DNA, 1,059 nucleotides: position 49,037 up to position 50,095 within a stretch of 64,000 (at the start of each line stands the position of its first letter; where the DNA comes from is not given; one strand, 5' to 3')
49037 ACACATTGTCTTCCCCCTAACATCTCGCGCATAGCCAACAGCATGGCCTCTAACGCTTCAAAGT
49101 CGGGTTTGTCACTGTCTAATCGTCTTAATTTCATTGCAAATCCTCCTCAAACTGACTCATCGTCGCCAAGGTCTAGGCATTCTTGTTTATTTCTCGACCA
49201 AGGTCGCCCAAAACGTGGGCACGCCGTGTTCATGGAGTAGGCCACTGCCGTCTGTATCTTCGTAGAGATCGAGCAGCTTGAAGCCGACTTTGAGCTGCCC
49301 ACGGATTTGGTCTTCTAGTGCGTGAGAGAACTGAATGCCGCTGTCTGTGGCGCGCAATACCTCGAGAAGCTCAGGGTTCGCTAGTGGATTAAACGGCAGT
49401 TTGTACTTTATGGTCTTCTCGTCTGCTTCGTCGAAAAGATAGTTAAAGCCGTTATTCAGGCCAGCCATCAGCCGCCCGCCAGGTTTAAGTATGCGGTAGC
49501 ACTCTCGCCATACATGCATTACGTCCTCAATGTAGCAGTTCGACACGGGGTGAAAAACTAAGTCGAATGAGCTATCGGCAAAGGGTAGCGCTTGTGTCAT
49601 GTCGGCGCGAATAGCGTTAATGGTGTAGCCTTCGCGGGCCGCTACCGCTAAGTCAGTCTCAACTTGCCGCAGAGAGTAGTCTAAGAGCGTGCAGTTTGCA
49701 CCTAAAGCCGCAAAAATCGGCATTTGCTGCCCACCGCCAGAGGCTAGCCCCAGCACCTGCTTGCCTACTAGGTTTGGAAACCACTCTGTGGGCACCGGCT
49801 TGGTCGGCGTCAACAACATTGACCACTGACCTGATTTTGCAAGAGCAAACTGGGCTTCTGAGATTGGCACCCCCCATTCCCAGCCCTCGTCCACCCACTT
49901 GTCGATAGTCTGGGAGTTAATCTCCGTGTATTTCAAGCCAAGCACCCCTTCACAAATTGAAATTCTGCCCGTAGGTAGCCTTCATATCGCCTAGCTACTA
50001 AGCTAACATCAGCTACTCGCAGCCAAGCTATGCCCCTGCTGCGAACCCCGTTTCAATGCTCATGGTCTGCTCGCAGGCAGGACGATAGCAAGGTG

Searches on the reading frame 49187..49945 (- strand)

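Call 85: search_protein_families(library=ncbifam, proteins=[window:49187-49945:-], max_evalue=1e-10)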
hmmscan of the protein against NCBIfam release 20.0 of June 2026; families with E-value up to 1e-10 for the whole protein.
window:49187-49945:- (252 aa): 1 family
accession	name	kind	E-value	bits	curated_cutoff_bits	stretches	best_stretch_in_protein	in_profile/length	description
NF045649.1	2X_seleno_MduS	exception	6.2e-11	41.9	380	1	62-162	43-148/338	methyltransferase domain-containing selenoprotein MduS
